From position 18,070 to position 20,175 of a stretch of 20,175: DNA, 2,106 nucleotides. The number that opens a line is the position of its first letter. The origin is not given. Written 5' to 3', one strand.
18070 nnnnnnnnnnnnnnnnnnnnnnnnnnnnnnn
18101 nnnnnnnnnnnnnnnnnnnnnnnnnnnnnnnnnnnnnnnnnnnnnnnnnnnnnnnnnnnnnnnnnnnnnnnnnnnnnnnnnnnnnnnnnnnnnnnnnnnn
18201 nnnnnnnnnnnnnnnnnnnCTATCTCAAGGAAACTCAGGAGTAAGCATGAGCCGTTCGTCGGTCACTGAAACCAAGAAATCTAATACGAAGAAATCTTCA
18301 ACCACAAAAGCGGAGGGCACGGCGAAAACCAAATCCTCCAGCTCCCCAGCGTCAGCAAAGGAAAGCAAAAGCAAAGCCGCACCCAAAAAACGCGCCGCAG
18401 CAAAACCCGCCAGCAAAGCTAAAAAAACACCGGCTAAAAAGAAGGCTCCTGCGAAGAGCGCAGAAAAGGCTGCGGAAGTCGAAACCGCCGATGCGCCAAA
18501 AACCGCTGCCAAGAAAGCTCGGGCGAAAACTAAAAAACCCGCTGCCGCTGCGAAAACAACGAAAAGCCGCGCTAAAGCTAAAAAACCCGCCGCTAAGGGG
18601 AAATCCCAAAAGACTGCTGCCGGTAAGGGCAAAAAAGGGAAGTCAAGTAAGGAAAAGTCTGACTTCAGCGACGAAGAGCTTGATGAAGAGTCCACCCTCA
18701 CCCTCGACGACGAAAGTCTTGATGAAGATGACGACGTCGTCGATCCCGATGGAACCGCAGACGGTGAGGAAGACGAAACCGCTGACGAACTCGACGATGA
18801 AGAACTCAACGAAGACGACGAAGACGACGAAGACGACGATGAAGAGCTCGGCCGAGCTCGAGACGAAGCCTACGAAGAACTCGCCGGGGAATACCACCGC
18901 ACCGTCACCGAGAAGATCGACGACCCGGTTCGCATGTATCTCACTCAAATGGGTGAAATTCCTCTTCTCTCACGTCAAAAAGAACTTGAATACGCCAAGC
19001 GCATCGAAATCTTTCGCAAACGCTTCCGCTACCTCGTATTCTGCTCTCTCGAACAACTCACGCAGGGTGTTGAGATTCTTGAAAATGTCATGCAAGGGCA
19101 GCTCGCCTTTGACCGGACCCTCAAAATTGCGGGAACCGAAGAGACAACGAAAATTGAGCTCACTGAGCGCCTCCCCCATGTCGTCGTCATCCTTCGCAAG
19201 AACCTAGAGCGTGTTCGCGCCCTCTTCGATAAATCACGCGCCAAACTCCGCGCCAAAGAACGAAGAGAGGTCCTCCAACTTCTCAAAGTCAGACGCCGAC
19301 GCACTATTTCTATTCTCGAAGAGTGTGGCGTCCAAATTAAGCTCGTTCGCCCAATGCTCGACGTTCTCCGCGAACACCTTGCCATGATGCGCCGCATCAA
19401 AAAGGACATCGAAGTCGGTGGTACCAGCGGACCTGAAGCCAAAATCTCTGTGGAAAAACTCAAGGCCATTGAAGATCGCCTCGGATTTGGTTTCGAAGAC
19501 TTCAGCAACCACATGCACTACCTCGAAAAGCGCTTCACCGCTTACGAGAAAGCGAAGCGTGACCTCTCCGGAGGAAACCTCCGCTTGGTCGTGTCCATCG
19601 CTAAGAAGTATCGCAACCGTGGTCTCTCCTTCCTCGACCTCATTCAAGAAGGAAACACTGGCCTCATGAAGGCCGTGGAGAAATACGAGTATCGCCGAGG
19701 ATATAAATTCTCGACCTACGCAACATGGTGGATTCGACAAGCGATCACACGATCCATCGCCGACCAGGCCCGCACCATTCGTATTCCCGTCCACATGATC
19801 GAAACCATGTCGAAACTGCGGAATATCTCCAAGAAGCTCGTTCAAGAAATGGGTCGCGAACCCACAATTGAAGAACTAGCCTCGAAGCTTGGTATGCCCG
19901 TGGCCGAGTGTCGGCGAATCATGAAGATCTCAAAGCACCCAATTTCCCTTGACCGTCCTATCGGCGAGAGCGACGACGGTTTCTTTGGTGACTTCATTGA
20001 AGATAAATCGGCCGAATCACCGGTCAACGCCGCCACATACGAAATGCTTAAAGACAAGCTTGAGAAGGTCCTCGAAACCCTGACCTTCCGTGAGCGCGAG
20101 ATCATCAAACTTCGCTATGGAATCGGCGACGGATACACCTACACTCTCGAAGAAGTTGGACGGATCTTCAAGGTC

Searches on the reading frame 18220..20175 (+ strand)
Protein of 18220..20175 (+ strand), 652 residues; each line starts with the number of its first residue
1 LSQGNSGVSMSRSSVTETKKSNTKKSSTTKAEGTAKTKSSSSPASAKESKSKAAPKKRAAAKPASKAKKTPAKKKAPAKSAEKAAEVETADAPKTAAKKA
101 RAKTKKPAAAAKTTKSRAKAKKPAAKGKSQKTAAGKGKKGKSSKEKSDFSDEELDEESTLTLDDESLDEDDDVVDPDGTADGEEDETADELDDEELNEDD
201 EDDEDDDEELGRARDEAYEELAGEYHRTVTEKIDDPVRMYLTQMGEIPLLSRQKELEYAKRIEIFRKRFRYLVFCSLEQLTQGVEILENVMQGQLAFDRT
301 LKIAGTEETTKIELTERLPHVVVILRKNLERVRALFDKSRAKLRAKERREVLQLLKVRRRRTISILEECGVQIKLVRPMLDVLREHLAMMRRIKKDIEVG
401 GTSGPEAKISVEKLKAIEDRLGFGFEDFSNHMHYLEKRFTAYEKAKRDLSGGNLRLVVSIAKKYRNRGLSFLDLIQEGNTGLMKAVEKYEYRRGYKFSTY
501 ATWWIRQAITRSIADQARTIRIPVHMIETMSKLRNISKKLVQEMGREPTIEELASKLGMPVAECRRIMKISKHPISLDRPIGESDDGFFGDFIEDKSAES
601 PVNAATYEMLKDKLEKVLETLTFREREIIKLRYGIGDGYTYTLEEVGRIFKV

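Call 81: search_protein_families(library=pfam, proteins=[window:18220-20175:+], max_evalue=0.001)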
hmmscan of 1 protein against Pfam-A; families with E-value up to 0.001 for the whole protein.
window:18220-20175:+ (652 aa): 4 families
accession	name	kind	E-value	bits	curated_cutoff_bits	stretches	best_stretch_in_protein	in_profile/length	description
PF04539.22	Sigma70_r3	-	5.9e-26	90.8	25.3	1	528-604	1-77/78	Sigma-70 region 3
PF04542.20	Sigma70_r2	-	5.2e-21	74.7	24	1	453-519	5-71/71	Sigma-70 region 2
PF00140.25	Sigma70_r1_2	-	2.4e-10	40.6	22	1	235-263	1-29/34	Sigma-70 factor, region 1.2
PF04545.22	Sigma70_r4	-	9.3e-08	31.9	24.1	1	617-652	1-32/50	Sigma-70, region 4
